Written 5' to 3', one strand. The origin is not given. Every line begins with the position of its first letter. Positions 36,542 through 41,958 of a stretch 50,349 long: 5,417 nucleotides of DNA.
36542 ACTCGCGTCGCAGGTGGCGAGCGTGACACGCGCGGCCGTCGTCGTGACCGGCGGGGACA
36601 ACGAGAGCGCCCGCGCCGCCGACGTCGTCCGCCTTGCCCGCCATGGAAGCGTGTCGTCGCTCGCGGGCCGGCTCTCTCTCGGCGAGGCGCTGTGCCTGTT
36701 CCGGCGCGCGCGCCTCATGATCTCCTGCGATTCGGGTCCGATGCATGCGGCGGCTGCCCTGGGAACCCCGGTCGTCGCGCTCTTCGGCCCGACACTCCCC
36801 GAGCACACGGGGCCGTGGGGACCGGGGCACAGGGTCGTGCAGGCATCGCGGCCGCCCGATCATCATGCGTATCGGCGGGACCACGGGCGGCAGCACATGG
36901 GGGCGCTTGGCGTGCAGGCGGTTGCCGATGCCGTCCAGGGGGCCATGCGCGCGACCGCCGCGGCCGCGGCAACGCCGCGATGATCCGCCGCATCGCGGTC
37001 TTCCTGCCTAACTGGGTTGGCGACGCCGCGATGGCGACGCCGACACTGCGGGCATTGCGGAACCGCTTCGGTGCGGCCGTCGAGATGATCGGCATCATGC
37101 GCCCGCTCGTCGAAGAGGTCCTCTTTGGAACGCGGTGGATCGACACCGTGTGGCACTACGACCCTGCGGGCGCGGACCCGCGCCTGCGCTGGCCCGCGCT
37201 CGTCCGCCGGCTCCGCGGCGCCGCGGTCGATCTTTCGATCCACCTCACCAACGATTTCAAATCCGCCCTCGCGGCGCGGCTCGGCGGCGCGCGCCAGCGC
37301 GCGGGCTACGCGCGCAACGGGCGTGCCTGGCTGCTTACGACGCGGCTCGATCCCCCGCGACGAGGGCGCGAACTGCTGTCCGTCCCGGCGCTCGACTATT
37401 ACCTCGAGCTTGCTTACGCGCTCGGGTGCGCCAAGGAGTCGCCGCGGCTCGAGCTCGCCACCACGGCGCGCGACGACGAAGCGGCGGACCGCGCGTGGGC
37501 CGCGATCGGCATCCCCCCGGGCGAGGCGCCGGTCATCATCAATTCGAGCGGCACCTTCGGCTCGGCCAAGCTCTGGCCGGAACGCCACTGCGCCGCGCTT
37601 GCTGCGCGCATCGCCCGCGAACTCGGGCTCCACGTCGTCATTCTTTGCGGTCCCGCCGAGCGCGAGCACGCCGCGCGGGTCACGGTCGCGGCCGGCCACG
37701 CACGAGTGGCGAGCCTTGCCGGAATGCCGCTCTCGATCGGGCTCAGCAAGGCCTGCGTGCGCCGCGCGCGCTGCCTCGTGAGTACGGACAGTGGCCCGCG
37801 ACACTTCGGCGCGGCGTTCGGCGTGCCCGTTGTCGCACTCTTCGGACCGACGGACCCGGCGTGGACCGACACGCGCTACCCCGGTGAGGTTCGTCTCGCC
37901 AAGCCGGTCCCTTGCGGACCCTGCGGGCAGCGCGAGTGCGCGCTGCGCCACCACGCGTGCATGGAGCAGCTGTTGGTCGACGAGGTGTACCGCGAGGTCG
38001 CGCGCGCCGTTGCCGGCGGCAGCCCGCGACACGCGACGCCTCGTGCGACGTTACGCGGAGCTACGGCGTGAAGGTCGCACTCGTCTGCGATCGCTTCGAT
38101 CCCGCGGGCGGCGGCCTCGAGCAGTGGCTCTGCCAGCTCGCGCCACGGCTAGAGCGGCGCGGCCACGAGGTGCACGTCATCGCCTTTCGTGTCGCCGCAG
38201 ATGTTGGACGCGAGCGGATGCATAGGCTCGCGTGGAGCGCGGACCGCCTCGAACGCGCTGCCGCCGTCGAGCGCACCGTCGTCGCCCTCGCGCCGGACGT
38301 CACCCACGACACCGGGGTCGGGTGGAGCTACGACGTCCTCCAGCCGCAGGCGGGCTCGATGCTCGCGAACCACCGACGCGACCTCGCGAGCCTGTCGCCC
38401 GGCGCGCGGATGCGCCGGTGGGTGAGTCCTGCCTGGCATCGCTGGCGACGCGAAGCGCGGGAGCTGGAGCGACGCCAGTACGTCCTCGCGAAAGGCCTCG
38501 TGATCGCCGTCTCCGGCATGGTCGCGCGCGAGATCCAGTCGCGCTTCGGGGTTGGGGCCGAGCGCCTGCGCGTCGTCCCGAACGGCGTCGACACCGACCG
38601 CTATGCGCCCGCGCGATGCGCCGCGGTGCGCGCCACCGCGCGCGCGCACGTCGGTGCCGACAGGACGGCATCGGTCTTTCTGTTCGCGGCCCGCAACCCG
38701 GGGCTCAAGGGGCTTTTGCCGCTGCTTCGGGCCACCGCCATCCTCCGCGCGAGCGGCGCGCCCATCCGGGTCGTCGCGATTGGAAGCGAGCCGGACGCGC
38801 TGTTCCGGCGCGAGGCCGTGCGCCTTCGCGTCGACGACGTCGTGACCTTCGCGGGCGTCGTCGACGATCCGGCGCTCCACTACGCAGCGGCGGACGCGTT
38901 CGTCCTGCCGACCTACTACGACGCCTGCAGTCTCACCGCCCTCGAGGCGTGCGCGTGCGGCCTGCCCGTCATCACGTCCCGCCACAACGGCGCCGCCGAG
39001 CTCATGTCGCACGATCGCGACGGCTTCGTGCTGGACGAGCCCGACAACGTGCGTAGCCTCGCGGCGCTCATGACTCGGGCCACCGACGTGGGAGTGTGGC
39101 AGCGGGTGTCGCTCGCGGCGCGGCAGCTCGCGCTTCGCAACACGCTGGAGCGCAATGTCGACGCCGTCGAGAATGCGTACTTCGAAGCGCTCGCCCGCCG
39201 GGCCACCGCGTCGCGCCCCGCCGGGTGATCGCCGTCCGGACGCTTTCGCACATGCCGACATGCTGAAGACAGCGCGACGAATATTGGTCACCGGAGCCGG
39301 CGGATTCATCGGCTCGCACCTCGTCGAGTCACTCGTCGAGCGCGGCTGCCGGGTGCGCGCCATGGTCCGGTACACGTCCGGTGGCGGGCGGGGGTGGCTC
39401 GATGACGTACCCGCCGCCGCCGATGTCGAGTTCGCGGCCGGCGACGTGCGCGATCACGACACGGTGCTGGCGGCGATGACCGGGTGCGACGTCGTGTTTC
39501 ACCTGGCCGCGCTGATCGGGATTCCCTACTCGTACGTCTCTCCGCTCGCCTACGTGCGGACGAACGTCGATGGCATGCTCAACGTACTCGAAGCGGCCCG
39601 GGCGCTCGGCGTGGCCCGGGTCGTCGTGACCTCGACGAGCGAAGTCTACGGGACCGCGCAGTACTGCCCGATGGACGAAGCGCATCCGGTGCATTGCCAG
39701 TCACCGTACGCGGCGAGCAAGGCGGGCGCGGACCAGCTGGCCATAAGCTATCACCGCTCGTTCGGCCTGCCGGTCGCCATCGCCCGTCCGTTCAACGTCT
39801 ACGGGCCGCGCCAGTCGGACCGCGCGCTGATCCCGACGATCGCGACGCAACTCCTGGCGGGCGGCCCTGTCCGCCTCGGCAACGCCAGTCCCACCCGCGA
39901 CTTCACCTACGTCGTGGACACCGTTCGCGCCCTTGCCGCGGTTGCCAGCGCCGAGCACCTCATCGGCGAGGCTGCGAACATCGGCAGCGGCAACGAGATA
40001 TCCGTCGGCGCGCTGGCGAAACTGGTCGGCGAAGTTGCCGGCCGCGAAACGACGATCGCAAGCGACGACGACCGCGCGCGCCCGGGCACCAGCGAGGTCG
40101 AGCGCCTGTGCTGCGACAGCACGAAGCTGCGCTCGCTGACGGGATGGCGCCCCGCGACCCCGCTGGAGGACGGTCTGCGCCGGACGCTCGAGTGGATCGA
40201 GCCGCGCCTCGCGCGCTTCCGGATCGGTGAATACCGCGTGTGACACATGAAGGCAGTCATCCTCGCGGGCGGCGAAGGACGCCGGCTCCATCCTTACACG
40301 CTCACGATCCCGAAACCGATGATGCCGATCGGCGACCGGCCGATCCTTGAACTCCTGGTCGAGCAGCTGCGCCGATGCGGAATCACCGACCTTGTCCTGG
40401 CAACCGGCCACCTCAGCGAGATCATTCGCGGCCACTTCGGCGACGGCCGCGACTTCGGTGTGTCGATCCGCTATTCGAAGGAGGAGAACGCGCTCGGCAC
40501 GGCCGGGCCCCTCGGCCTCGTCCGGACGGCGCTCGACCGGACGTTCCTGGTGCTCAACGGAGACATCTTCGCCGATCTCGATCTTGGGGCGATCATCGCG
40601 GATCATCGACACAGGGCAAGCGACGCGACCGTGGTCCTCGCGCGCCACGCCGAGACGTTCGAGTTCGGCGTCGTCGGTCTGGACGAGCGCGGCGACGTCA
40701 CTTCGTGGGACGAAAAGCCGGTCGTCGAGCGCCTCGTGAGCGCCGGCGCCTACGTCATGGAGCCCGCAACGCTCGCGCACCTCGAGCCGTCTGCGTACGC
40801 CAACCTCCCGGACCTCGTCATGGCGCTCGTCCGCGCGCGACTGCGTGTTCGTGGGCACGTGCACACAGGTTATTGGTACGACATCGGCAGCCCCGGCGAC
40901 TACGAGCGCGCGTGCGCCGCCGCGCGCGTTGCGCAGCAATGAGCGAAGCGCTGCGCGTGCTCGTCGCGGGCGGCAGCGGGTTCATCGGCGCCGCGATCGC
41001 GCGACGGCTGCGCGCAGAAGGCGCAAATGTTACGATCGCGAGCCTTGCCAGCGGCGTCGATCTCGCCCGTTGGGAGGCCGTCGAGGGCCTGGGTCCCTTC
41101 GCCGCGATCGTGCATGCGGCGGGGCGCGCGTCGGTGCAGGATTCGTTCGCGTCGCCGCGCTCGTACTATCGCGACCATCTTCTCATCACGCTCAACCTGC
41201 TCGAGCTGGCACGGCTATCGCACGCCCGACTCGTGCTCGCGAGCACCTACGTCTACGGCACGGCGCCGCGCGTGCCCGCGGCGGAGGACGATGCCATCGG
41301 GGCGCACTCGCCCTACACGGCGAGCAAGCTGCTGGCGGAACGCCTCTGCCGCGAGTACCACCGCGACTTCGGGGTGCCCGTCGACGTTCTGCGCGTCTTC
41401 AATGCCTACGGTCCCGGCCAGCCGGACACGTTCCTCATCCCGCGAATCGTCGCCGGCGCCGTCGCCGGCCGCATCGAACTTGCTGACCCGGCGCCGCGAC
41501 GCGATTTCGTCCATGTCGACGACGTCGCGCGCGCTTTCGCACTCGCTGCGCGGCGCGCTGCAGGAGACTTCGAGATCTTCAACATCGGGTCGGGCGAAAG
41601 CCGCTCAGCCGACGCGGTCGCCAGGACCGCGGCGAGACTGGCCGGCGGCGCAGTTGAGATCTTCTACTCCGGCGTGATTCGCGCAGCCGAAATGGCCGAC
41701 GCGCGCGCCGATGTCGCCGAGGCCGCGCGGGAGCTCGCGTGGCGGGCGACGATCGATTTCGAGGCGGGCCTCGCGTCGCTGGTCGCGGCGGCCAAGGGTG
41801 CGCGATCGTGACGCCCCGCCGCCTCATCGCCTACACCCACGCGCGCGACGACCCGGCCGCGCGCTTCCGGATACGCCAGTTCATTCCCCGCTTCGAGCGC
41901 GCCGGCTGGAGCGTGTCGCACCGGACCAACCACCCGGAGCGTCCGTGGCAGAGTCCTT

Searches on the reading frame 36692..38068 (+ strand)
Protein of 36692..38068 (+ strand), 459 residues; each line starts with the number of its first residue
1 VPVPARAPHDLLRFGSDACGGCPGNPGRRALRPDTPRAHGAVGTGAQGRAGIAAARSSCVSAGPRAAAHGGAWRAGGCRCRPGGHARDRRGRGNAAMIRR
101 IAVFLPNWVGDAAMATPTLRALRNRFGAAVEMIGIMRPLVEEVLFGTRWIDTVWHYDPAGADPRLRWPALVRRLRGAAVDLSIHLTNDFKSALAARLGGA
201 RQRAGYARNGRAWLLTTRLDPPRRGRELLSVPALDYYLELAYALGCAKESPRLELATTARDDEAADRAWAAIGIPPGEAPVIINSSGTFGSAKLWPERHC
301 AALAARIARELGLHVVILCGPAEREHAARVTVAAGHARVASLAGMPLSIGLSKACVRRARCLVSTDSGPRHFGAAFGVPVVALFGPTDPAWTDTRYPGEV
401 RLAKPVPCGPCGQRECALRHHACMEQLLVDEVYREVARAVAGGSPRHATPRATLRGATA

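Call 16: search_protein_families(library=pfam, proteins=[window:36692-38068:+], max_evalue=0.001)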
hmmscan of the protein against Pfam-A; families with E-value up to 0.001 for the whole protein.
window:36692-38068:+ (459 aa): 1 family
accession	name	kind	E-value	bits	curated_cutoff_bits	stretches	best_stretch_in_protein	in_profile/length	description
PF01075.23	Glyco_transf_9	-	1.3e-29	103.7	22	1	169-419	3-244/247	Glycosyltransferase family 9 (heptosyltransferase)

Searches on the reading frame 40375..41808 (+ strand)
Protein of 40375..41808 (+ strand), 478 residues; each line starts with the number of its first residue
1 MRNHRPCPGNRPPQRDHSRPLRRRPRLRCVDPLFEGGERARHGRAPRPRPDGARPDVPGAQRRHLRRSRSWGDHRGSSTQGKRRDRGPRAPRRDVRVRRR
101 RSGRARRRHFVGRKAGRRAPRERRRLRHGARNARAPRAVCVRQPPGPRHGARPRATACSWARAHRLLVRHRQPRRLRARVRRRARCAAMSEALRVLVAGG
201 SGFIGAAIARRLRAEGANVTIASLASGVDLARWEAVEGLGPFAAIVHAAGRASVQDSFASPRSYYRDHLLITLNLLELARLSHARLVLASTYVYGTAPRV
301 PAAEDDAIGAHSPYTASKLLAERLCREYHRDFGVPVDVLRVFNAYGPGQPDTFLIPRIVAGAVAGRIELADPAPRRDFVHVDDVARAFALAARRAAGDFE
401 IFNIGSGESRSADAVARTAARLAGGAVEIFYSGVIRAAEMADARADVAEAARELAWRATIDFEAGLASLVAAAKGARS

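Call 16: search_protein_families(library=pfam, proteins=[window:40375-41808:+], max_evalue=0.001)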
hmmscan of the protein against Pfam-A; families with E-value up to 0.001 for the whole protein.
window:40375-41808:+ (478 aa): 4 families
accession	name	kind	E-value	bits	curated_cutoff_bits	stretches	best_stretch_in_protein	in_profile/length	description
PF01370.27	Epimerase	-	1.6e-44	152.6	20.9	1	195-405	1-240/240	NAD dependent epimerase/dehydratase family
PF16363.11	GDP_Man_Dehyd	-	2.7e-36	126.1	27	1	243-467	77-330/332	GDP-mannose 4,6 dehydratase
PF04321.23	RmlD_sub_bind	-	1.7e-07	31.1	27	1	194-334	2-145/287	RmlD substrate binding domain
PF07993.18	NAD_binding_4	-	4.9e-06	26.3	20.1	1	166-387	28-257/258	Male sterility protein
